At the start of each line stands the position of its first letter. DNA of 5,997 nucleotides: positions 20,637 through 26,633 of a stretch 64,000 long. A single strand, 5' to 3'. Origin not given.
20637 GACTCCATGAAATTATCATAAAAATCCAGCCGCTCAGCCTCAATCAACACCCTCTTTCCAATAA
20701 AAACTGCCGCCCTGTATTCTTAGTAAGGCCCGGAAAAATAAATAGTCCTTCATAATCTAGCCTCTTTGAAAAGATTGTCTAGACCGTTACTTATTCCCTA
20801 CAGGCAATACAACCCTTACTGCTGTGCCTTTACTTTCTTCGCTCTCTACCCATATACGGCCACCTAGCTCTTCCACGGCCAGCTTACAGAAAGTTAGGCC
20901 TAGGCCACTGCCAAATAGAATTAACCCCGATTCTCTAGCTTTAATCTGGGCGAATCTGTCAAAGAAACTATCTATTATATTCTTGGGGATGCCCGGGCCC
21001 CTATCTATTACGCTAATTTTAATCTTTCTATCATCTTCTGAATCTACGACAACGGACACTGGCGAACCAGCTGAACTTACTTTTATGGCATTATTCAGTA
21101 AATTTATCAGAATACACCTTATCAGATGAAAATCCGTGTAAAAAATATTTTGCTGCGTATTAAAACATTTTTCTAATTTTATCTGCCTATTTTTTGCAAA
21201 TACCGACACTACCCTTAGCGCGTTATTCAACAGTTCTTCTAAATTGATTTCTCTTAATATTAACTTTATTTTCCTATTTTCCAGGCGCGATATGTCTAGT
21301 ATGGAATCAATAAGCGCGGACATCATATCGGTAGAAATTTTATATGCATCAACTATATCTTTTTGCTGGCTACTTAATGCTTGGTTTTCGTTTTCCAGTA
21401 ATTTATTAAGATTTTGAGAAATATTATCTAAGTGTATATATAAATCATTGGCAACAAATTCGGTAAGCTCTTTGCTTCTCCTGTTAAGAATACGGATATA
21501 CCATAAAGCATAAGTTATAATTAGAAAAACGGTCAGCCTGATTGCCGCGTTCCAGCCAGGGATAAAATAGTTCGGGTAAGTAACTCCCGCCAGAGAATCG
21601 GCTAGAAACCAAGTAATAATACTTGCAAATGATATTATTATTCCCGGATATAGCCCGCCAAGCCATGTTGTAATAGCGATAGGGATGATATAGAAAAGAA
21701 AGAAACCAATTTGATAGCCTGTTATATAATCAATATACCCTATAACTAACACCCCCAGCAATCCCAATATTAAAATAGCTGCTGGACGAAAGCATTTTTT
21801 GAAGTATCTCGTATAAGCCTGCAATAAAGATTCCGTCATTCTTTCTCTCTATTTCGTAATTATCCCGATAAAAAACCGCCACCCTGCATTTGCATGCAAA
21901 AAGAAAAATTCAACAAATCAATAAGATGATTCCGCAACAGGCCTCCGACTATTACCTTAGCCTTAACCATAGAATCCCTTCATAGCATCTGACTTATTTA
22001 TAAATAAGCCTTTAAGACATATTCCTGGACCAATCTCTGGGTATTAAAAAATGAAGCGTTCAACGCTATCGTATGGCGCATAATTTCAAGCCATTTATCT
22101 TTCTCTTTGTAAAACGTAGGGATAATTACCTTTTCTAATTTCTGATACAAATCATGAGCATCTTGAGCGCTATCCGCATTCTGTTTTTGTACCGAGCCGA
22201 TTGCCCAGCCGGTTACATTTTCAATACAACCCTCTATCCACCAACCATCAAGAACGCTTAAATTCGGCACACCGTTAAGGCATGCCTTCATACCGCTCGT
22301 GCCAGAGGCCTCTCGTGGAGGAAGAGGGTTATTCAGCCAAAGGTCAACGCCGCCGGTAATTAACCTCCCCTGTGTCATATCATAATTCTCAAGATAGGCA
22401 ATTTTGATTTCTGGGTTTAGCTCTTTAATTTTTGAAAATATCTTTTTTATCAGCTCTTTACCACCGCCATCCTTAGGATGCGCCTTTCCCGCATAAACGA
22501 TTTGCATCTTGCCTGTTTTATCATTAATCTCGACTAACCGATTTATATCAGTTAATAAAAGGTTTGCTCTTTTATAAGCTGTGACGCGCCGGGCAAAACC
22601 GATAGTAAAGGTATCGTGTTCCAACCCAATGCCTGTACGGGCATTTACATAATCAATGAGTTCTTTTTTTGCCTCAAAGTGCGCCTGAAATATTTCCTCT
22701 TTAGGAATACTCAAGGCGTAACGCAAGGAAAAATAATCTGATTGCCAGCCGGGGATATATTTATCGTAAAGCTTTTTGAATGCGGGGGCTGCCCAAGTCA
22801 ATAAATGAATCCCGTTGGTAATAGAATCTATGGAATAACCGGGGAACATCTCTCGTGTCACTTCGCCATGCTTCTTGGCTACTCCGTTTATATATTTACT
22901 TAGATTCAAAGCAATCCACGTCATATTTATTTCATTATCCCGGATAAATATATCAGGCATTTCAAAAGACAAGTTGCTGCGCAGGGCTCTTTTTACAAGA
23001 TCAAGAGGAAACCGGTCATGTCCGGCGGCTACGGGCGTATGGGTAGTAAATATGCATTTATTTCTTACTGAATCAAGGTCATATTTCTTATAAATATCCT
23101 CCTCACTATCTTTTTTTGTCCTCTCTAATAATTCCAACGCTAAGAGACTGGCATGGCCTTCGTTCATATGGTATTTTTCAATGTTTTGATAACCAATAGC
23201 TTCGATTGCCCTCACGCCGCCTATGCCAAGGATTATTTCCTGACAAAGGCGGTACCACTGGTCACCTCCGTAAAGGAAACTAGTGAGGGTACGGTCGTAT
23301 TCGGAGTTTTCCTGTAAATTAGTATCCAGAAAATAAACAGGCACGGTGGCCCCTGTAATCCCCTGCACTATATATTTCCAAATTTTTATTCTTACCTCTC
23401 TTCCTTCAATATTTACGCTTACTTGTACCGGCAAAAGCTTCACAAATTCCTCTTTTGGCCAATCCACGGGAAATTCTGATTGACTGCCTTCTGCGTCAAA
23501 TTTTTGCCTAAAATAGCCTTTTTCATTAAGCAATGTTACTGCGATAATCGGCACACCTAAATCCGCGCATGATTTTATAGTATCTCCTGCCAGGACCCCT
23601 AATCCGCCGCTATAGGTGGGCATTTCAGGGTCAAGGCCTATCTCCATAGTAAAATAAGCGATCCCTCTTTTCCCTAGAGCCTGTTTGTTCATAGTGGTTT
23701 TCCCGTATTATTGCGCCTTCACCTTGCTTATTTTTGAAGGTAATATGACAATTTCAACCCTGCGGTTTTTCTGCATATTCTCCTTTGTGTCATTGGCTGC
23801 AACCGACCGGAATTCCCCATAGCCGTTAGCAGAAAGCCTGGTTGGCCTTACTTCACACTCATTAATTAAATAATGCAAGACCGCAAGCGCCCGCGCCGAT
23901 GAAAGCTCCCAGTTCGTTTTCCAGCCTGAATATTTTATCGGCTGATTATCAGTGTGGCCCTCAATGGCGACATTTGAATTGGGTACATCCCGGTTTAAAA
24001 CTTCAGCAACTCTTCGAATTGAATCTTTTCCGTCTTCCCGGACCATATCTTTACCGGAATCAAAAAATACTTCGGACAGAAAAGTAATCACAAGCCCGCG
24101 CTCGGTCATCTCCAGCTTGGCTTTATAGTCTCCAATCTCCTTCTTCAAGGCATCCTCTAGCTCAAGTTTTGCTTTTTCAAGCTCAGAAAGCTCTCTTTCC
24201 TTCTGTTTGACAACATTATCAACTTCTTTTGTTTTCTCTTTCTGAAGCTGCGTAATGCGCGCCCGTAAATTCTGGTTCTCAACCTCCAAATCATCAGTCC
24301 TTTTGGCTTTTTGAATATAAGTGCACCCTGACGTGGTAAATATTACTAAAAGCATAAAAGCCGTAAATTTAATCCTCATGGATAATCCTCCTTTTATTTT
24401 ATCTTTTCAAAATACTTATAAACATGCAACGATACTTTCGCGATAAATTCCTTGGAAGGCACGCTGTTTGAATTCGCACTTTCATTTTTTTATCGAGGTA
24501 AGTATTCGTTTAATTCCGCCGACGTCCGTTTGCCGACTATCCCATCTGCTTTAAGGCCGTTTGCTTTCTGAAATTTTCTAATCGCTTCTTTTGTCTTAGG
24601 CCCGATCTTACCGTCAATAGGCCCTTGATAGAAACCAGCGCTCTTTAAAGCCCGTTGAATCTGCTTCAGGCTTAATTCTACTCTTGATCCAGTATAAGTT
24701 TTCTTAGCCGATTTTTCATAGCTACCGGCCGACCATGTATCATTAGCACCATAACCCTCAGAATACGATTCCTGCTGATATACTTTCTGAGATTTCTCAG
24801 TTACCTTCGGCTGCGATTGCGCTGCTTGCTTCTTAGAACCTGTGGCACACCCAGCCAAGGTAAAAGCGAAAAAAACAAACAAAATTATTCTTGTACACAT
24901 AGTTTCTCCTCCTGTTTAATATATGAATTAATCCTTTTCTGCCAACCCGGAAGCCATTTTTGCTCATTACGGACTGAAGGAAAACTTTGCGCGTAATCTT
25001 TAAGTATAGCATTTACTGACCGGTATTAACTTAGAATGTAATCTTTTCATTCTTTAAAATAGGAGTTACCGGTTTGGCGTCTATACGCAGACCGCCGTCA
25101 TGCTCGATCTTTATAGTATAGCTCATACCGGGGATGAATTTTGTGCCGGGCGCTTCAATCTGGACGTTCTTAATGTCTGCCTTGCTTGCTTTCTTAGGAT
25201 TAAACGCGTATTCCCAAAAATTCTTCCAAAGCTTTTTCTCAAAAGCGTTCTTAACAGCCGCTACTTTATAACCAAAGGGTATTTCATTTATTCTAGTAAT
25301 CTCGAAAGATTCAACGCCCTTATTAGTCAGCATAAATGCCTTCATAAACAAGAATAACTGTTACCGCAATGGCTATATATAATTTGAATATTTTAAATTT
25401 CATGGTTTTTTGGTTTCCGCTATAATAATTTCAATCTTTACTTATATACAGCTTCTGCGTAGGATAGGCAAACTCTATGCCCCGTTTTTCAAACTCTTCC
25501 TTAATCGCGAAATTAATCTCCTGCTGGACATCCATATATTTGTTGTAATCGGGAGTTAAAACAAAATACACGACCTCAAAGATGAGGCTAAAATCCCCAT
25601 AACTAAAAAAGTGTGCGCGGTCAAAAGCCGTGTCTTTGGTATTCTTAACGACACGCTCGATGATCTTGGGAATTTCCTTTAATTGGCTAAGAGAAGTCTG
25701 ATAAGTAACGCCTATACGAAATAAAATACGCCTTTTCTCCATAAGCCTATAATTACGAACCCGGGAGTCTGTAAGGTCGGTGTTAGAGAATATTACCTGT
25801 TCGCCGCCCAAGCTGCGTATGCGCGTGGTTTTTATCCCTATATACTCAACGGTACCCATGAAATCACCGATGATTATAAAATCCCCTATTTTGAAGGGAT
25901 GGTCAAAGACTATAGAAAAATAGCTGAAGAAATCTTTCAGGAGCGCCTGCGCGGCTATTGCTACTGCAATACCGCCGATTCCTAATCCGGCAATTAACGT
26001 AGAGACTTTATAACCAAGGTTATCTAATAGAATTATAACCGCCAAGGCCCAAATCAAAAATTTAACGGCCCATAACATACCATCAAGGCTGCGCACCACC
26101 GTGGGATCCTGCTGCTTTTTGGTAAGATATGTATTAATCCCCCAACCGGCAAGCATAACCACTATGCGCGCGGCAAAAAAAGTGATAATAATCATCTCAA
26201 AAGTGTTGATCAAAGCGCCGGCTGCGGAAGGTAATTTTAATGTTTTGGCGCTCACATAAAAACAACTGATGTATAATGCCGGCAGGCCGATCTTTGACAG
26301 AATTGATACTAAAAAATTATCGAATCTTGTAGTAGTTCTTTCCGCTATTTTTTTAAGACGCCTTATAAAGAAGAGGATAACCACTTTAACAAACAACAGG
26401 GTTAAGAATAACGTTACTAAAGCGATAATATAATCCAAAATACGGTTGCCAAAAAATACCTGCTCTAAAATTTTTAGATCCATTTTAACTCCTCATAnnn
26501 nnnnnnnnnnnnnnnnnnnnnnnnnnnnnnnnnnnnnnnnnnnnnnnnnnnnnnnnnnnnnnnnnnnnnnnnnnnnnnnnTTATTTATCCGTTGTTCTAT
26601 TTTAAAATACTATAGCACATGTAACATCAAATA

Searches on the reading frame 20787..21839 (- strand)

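Call 106: search_protein_families(library=pfam, max_evalue=0.001, proteins=[window:20787-21839:-])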
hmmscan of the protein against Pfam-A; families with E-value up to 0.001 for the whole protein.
window:20787-21839:- (350 aa): 2 families
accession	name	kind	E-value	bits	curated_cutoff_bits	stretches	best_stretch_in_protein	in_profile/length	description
PF02518.31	HATPase_c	-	1.7e-24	86.8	26.4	1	240-347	6-109/111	Histidine kinase-, DNA gyrase B-, and HSP90-like ATPase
PF00512.31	HisKA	-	0.00055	20.4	26.9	0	145-188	24-65/66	His Kinase A (phospho-acceptor) domain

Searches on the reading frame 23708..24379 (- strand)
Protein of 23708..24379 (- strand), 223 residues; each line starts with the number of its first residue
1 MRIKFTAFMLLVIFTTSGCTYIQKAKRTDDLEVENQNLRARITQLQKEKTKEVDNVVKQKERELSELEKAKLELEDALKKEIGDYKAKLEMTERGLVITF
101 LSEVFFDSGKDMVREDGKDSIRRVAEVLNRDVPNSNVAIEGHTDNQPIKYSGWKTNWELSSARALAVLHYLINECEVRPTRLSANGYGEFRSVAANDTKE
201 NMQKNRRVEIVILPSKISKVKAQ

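Call 108: search_protein_families(library=pfam, max_evalue=0.0001, proteins=[window:23708-24379:-])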
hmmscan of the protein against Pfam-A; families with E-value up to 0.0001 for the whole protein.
window:23708-24379:- (223 aa): 1 family
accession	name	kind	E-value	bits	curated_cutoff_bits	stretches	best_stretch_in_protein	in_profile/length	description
PF00691.25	OmpA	-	7.4e-19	68.3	27.2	1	105-206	1-98/98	OmpA family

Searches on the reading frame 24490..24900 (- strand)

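Call 107: search_protein_families(library=pfam, max_evalue=0.001, proteins=[window:24490-24900:-])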
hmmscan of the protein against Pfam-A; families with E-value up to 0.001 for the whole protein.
window:24490-24900:- (136 aa): 3 families
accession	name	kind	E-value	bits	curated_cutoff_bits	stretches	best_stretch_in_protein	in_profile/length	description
PF01471.23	PG_binding_1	-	8.8e-20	71.1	23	1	78-128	5-55/57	Putative peptidoglycan binding domain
PF09374.15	PG_binding_3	-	2.3e-05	24.9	24.6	0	79-108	4-32/76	Predicted Peptidoglycan domain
PF08823.16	PG_binding_2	-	0.00021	21.9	21.1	1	78-115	18-55/74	Putative peptidoglycan binding domain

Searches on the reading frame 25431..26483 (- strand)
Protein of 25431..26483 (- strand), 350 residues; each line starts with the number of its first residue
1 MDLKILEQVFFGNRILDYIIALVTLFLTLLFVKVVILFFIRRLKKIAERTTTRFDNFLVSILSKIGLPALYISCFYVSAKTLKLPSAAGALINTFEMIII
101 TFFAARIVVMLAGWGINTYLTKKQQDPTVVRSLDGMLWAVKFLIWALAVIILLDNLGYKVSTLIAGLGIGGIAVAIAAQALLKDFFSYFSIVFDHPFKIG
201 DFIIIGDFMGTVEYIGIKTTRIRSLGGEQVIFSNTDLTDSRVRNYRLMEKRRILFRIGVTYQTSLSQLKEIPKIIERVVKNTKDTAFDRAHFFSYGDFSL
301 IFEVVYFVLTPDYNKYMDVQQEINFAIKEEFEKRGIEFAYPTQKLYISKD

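Call 106: search_protein_families(library=pfam, max_evalue=0.001, proteins=[window:25431-26483:-])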
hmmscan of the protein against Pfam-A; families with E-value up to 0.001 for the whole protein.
window:25431-26483:- (350 aa): 3 families
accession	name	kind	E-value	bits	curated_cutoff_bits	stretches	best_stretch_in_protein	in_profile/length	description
PF00924.24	MS_channel_2nd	-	6.6e-19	68.2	20.2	1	181-246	2-67/68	Mechanosensitive ion channel, beta-domain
PF21082.3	MS_channel_3rd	-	6.1e-15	55.9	21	1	254-338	2-88/88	Mechanosensitive ion channel MscS, C-terminal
PF21088.3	MS_channel_1st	-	3.6e-09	36.9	23.1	1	139-179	2-42/42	Mechanosensitive ion channel, transmembrane helices 2/3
